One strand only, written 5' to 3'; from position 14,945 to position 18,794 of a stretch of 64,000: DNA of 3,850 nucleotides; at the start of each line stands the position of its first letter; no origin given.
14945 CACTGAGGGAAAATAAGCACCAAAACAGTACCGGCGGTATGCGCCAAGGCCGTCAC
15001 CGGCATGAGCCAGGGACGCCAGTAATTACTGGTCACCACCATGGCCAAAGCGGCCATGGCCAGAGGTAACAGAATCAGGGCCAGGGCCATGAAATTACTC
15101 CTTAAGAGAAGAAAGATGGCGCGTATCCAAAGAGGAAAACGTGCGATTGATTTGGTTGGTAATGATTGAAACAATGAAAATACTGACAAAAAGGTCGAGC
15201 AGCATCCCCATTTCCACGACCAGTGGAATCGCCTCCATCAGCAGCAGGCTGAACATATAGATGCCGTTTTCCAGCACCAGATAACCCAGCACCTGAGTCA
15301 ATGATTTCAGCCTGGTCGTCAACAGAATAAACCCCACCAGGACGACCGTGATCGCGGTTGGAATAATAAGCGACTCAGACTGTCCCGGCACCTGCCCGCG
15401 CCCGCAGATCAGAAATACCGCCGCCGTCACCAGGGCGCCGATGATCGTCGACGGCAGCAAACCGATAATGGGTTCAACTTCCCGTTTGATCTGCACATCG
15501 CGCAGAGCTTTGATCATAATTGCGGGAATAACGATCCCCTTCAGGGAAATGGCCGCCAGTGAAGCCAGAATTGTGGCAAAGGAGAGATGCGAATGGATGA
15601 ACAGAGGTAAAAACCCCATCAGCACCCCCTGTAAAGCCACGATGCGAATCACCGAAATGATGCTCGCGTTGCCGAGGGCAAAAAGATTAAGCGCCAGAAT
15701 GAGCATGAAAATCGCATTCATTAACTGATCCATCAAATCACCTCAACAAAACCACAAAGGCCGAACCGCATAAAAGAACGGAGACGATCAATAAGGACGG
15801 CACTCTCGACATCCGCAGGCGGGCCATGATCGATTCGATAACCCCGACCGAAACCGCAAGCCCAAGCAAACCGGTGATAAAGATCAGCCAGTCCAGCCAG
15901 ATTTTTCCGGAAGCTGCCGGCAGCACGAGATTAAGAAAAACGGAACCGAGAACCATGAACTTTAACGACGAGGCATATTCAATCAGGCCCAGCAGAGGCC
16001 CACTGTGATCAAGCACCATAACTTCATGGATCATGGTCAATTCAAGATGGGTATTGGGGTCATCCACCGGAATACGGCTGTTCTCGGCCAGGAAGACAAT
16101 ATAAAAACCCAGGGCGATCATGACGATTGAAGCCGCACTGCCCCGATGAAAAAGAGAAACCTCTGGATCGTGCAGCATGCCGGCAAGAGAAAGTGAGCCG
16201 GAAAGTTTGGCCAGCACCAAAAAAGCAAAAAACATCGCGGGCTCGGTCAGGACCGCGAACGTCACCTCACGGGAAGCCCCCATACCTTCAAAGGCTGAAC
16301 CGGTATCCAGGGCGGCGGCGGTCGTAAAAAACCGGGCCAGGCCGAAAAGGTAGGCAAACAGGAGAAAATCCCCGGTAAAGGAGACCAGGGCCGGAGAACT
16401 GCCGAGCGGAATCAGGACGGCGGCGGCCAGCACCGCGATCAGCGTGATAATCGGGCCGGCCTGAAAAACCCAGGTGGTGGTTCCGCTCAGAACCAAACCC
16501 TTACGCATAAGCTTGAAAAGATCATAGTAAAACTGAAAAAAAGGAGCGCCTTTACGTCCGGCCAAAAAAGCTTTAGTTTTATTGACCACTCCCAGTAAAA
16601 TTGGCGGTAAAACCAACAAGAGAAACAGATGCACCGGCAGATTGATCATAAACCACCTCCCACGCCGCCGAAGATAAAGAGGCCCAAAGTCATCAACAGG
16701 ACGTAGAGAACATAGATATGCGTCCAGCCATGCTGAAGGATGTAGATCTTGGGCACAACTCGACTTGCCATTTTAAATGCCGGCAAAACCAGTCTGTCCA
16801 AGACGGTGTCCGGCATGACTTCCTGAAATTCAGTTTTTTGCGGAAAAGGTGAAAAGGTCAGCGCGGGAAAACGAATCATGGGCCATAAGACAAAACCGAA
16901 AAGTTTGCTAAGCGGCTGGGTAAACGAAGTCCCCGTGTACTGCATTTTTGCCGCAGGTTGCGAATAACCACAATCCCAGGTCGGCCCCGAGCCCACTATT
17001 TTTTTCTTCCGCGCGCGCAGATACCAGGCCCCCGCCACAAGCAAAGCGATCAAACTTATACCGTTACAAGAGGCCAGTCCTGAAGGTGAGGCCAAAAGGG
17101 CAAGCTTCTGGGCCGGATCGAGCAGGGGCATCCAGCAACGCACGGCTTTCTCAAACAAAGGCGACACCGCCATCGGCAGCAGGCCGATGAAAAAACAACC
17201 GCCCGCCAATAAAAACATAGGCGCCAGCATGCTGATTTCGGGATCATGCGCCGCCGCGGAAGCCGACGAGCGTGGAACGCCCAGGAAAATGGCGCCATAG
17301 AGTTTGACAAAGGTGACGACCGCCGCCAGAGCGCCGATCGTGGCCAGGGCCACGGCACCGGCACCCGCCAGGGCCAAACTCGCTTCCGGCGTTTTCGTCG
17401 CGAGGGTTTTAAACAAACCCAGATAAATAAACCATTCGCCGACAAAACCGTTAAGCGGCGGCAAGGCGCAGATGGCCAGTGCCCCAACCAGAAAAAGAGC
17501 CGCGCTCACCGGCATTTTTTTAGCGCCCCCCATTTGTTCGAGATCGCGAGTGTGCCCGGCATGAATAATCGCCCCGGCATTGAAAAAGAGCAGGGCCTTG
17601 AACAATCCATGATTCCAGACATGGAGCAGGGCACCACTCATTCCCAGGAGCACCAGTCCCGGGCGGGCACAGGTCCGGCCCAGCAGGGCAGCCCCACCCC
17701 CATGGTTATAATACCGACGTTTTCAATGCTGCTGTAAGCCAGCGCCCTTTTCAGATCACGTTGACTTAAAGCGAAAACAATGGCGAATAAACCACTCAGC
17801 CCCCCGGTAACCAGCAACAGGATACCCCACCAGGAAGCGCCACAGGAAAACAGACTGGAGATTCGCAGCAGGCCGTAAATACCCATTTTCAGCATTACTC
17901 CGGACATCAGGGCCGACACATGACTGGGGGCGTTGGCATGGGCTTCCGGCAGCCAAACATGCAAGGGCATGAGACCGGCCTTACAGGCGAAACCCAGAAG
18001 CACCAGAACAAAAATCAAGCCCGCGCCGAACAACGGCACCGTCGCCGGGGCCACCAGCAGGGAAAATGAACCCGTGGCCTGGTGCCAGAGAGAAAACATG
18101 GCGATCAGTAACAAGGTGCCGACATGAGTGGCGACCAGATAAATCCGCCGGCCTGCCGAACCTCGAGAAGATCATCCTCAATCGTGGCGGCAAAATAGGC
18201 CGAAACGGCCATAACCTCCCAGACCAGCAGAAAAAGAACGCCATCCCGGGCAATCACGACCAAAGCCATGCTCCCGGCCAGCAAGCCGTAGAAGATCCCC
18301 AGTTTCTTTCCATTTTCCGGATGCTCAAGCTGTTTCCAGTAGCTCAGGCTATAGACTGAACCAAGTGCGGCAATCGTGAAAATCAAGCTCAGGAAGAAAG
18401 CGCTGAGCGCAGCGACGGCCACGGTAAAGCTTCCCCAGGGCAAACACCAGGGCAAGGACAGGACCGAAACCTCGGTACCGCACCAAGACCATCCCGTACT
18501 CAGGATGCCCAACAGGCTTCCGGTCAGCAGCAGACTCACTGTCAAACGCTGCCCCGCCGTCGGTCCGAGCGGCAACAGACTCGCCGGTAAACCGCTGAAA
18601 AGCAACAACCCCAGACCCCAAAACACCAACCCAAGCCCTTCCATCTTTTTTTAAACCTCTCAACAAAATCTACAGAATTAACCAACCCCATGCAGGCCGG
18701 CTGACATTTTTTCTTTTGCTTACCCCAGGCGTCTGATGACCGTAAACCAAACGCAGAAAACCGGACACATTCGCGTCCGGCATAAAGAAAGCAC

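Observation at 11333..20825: Ehr-like complex I / group-4-hydrogenase-related operon whose catalytic subunit has no [NiFe] ligand motifs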

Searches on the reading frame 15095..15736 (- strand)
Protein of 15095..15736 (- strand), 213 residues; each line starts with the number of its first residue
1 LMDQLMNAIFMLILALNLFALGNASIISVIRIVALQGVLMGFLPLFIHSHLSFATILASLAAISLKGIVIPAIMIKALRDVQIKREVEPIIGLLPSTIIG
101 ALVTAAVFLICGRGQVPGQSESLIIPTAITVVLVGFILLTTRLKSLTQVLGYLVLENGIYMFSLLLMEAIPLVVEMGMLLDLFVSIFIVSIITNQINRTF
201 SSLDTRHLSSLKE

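Call 4: search_protein_families(library=pfam, proteins=[window:15095-15736:-], max_evalue=0.01)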
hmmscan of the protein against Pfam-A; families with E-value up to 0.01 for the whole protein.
window:15095-15736:- (213 aa): 0 families

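Call 5: search_protein_families(library=ncbifam, proteins=[window:15095-15736:-], max_evalue=0.01)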
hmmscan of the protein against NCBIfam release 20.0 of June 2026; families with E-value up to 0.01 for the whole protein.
window:15095-15736:- (213 aa): 1 family
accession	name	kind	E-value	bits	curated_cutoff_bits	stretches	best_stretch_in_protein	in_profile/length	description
NF008556.0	PRK11492.1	equivalog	1.6e-19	70.6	136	1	3-212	4-215/216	hydrogenase 4 membrane subunit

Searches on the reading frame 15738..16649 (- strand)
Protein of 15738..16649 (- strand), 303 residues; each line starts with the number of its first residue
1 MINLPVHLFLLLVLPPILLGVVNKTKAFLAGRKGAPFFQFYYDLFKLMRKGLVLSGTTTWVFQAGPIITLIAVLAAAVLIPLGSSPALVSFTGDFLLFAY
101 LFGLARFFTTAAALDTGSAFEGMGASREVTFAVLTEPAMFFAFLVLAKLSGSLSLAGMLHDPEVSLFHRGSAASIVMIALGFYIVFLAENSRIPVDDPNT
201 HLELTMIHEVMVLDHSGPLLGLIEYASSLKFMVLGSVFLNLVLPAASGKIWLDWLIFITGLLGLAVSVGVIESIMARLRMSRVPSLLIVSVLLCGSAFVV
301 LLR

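Call 4: search_protein_families(library=pfam, proteins=[window:15738-16649:-], max_evalue=0.01)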
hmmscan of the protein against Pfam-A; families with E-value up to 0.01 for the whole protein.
window:15738-16649:- (303 aa): 1 family
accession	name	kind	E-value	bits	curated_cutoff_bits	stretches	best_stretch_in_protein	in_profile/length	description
PF00146.26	NADHdh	-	1.6e-30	106.9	27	1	8-300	7-295/298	NADH dehydrogenase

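Call 5: search_protein_families(library=ncbifam, proteins=[window:15738-16649:-], max_evalue=0.01)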
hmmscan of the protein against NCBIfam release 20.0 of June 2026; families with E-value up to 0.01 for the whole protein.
window:15738-16649:- (303 aa): 5 families
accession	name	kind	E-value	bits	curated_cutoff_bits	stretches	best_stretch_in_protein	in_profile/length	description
NF004741.0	PRK06076.1-2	equivalog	3.8e-08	32.9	305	1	38-280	67-307/337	NADH-quinone oxidoreductase subunit NuoH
NF004742.0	PRK06076.1-3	equivalog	9.8e-07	28.3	531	1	36-281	66-316/356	NADH-quinone oxidoreductase subunit NuoH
NF004745.0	PRK06076.1-6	equivalog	3e-06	26.7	450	1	37-245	58-269/341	NADH-quinone oxidoreductase subunit NuoH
NF004744.0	PRK06076.1-5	equivalog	9.3e-05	21.7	542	1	43-278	79-309/372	NADH-quinone oxidoreductase subunit NuoH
NF004740.0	PRK06076.1-1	equivalog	0.0006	19.4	399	1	37-262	57-276/325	NADH-quinone oxidoreductase subunit NuoH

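Call 78: search_solved_structures(query=window:15738-16649:-, max_evalue=0.001, show_alignments=3)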
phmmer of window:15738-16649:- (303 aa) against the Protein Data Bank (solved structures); distinct sequences matched with E-value up to 0.001: 11.
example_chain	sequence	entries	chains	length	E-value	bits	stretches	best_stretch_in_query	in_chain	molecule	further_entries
7z0s_D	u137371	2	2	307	1.7e-25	93.4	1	8-301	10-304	Formate hydrogenlyase subunit 4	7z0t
6cfw_M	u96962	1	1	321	7.1e-21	78.3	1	11-294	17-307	Mbh13 NADH dehydrogenase subunit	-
9grx_A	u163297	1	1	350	1.2e-05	28.3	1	43-242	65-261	NAD(P)H-quinone oxidoreductase subunit 1, chloroplastic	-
7eu3_A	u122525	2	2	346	2.7e-05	27.2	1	40-287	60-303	NAD(P)H-quinone oxidoreductase subunit 1, chloroplastic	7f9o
7ar9_H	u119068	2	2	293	7.6e-05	25.7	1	37-253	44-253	ND1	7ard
6h8k_1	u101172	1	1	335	0.00011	25.2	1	6-206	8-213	NADH-ubiquinone oxidoreductase chain 1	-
6gcs_1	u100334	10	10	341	0.00012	25.1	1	6-206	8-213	ND1 SUBUNIT (NU1M) | Subunit NU1M of NADH:Ubiquinone Oxidoreductase (Complex I) | NADH-ubiquinone oxidoreductase chain 1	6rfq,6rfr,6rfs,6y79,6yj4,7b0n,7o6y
6nbq_A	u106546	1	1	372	0.00053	22.9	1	43-222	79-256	NdhA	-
6hum_A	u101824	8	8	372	0.00055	22.9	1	43-222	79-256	NAD(P)H-quinone oxidoreductase subunit 1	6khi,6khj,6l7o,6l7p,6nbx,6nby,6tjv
7zm7_1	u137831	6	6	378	0.00065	22.6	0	37-237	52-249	NADH-ubiquinone oxidoreductase chain 1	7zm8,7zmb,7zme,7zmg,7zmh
7wff_A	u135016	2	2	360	0.00073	22.4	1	39-242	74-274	NAD(P)H-quinone oxidoreductase subunit 1, chloroplastic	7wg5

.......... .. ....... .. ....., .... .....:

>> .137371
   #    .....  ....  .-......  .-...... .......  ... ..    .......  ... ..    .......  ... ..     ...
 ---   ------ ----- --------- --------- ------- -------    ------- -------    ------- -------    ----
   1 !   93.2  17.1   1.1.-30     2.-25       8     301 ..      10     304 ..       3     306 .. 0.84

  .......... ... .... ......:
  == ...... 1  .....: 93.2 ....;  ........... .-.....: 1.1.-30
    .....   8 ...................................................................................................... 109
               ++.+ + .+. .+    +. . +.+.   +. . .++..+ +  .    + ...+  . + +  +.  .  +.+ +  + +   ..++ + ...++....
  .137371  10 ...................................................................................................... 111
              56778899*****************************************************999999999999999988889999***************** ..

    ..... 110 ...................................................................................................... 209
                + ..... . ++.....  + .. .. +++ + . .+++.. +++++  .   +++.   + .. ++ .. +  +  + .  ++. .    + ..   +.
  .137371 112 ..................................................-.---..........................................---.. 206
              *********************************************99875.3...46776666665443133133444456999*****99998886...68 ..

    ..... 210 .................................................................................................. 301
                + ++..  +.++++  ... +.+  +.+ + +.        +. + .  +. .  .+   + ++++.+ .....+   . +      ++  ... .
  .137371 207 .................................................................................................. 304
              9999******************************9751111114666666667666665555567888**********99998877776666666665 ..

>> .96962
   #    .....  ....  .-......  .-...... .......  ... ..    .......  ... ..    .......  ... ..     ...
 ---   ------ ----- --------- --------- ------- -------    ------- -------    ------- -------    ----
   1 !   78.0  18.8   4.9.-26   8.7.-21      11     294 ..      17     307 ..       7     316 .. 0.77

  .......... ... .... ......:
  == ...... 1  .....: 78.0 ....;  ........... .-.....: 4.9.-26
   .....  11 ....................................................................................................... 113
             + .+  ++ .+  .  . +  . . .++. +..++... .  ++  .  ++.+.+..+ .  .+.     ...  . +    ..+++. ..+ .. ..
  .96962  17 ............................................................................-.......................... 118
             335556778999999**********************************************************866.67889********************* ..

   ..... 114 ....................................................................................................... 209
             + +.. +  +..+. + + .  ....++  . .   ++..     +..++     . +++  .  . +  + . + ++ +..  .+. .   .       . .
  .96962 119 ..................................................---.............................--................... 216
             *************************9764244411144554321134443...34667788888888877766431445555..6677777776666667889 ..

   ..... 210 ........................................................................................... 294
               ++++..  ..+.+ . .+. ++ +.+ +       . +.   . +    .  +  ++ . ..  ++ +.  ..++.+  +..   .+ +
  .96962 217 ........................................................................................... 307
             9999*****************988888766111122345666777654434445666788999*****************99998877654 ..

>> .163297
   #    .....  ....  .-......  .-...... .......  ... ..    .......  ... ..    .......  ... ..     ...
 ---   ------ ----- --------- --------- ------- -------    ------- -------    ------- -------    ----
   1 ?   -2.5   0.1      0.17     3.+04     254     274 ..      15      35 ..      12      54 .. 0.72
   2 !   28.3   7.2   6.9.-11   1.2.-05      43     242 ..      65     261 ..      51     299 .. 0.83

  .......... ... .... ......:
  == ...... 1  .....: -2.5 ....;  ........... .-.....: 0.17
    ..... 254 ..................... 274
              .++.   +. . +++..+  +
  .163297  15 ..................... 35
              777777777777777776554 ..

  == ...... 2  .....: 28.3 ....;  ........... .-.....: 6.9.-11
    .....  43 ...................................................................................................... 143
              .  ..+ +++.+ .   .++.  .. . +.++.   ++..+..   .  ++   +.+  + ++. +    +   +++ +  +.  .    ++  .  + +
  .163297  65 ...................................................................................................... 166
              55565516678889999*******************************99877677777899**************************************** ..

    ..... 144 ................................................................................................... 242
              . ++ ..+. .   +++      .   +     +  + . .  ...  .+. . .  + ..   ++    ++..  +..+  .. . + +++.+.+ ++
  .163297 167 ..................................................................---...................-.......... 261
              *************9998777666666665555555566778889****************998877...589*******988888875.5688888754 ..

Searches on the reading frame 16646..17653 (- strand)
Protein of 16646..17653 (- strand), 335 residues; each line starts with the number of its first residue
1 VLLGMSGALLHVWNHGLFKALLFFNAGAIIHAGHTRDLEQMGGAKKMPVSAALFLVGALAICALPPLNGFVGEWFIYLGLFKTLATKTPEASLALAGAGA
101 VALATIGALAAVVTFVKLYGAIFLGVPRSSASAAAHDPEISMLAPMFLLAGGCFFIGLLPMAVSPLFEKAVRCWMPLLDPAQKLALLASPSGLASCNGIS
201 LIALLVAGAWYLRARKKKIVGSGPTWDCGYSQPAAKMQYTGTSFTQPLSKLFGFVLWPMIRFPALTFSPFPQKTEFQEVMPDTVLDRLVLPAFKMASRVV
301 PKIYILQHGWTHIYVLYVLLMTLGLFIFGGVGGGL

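Call 4: search_protein_families(library=pfam, proteins=[window:16646-17653:-], max_evalue=0.01)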
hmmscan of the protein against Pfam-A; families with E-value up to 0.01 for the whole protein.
window:16646-17653:- (335 aa): 1 family
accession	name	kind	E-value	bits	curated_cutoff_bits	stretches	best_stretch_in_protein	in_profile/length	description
PF00361.26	Proton_antipo_M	-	3.5e-14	53.1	21.5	1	4-82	197-277/294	NADH:quinone oxidoreductase/Mrp antiporter, TM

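Call 5: search_protein_families(library=ncbifam, proteins=[window:16646-17653:-], max_evalue=0.01)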
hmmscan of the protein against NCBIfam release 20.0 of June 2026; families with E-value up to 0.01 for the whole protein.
window:16646-17653:- (335 aa): 60 families (the best 25 are shown)
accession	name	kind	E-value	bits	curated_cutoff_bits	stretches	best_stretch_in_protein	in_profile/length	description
NF005086.0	PRK06521.1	equivalog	6.5e-71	239.7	667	1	2-324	335-662/669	hydrogenase 4 subunit B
NF006418.0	PRK08667.1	equivalog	1.4e-46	159.3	794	1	2-326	329-637/644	hydrogenase membrane subunit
NF005958.0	PRK08042.1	equivalog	8.4e-34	117.3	727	1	2-256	319-564/608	formate hydrogenlyase subunit 3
NF006240.0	PRK08376.1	subfamily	5e-31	108.2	662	1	4-164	349-496/521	putative monovalent cation/H+ antiporter subunit D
NF009288.0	PRK12648.1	equivalog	6.3e-28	97.4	1104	1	7-219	324-528/954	monovalent cation/H+ antiporter subunit A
NF006419.0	PRK08668.1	equivalog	3.3e-24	85.6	617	1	3-229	322-538/613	NADH dehydrogenase subunit M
TIGR00940.1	2a6301s01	subfamily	1.7e-22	79.6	920.45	1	7-172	336-502/793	monovalent cation:proton antiporter subunit A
NF009310.0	PRK12668.1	equivalog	4.5e-22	78.6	564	1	3-165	290-439/584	Na(+)/H(+) antiporter subunit D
NF005141.0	PRK06590.1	equivalog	5.9e-22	78.3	556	1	6-214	327-513/615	NADH-quinone oxidoreductase subunit L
TIGR01974.1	NDH_I_L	subfamily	1.4e-21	77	407.5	1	7-214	332-533/630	NADH-quinone oxidoreductase subunit L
TIGR01972.1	NDH_I_M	subfamily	1.4e-21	76.8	263.8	1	3-172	322-480/486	NADH-quinone oxidoreductase subunit M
NF009285.0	PRK12645.1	equivalog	2.6e-20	72.3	1028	1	5-177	338-511/804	Na+/H+ antiporter subunit A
NF009212.0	PRK12561.1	subfamily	1.8e-18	66.5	645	1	3-168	327-489/531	NAD(P)H-quinone oxidoreductase subunit 4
NF009289.0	PRK12649.1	equivalog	4.9e-18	64.9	1117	1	3-169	331-495/789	putative monovalent cation/H+ antiporter subunit A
NF009287.0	PRK12647.1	equivalog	6.6e-18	64.6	937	1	6-216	323-520/773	putative monovalent cation/H+ antiporter subunit A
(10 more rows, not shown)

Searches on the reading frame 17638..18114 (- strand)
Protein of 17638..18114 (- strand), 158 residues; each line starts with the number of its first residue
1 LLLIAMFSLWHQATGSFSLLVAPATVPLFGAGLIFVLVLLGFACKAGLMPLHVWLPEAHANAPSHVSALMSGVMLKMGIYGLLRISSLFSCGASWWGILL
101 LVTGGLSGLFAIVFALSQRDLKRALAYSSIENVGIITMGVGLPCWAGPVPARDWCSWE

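Call 4: search_protein_families(library=pfam, proteins=[window:17638-18114:-], max_evalue=0.01)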
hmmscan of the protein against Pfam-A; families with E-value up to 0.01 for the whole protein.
window:17638-18114:- (158 aa): 1 family
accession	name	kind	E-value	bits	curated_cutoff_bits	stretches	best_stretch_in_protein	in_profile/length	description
PF00361.26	Proton_antipo_M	-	1.8e-30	106.6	21.5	1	2-142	49-192/294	NADH:quinone oxidoreductase/Mrp antiporter, TM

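Call 5: search_protein_families(library=ncbifam, proteins=[window:17638-18114:-], max_evalue=0.01)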
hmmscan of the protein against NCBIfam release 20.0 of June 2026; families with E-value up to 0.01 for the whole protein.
window:17638-18114:- (158 aa): 75 families (the best 25 are shown)
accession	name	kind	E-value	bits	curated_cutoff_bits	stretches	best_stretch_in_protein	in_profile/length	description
NF005086.0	PRK06521.1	equivalog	4e-50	171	667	1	2-142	179-321/669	hydrogenase 4 subunit B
NF006418.0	PRK08667.1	equivalog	9.3e-43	146.7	794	1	3-142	178-315/644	hydrogenase membrane subunit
NF005044.0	PRK06458.1-4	equivalog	1.2e-30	106.8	610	1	33-142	220-331/531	hydrogenase 4 subunit F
NF006427.0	PRK08676.1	equivalog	1.9e-30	106.2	511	1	3-142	173-319/486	hydrogenase membrane subunit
TIGR01972.1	NDH_I_M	subfamily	7.7e-28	97.4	263.8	1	2-140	173-316/486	NADH-quinone oxidoreductase subunit M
NF005041.0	PRK06458.1-1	equivalog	8.5e-27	94.3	951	1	33-143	220-332/526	hydrogenase 4 subunit F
NF005043.0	PRK06458.1-3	equivalog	1.9e-26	93.1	533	1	33-142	212-323/483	hydrogenase 4 subunit F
NF005045.0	PRK06458.1-5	equivalog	2.6e-26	92.6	543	1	33-142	212-323/484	hydrogenase 4 subunit F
NF005958.0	PRK08042.1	equivalog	1.2e-25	90.4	727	1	2-141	165-304/608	formate hydrogenlyase subunit 3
NF005046.0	PRK06459.1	equivalog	2.4e-25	89.3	460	1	2-141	137-272/587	hydrogenase 4 subunit B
NF004501.0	PRK05846.1-5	subfamily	3.3e-23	82.2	598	1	2-140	179-318/492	NADH-quinone oxidoreductase subunit M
NF006237.0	PRK08375.1-2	equivalog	7.5e-23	81.5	597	1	36-142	198-303/497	putative monovalent cation/H+ antiporter subunit D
NF004500.0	PRK05846.1-4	equivalog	8e-23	80.9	550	1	33-140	230-338/525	NADH-quinone oxidoreductase subunit M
NF006241.0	PRK08377.1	equivalog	1.1e-22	80.8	645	1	33-144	207-320/494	NADH dehydrogenase subunit N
NF006419.0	PRK08668.1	equivalog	1.9e-22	79.8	617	1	2-142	164-318/613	NADH dehydrogenase subunit M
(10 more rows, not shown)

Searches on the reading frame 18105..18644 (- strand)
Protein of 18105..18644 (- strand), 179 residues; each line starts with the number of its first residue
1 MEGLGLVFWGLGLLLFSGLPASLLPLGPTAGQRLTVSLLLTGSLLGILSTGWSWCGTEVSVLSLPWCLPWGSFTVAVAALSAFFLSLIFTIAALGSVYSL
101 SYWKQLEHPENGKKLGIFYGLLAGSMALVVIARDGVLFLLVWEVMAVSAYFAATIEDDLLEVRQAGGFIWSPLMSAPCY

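Call 4: search_protein_families(library=pfam, proteins=[window:18105-18644:-], max_evalue=0.01)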
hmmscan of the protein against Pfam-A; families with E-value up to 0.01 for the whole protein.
window:18105-18644:- (179 aa): 0 families

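Call 5: search_protein_families(library=ncbifam, proteins=[window:18105-18644:-], max_evalue=0.01)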
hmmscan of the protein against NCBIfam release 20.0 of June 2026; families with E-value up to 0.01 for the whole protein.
window:18105-18644:- (179 aa): 13 families
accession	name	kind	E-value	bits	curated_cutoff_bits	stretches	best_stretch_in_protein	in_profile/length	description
NF005086.0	PRK06521.1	equivalog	5.9e-23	81.2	667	1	4-166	5-166/669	hydrogenase 4 subunit B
NF006418.0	PRK08667.1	equivalog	2.5e-12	46.1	794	1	35-166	33-164/644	hydrogenase membrane subunit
NF005046.0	PRK06459.1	equivalog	1.1e-05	24.3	460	1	78-157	45-118/587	hydrogenase 4 subunit B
NF009290.0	PRK12650.1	equivalog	3.6e-05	21.8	980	1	63-151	59-150/966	DUF4040 family protein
NF009287.0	PRK12647.1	equivalog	0.00037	19.2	937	1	72-158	69-152/773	putative monovalent cation/H+ antiporter subunit A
TIGR01972.1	NDH_I_M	subfamily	0.00039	19.2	263.8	1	65-151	63-145/486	NADH-quinone oxidoreductase subunit M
TIGR01974.1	NDH_I_L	subfamily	0.0007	18.6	407.5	1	72-151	75-151/630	NADH-quinone oxidoreductase subunit L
NF005141.0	PRK06590.1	equivalog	0.00083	18.4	556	1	72-150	74-149/615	NADH-quinone oxidoreductase subunit L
NF005561.0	PRK07234.1-1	equivalog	0.001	17.9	718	1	59-166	60-165/569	putative monovalent cation/H+ antiporter subunit D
NF009285.0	PRK12645.1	equivalog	0.0018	16.6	1028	1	59-150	57-147/804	Na+/H+ antiporter subunit A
NF009284.0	PRK12644.1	equivalog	0.002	16.2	962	1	72-165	67-158/975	Na+/H+ antiporter subunit A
TIGR00940.1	2a6301s01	subfamily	0.0029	16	920.45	1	58-150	53-143/793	monovalent cation:proton antiporter subunit A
NF009310.0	PRK12668.1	equivalog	0.0035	16.2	564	1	73-151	62-132/584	Na(+)/H(+) antiporter subunit D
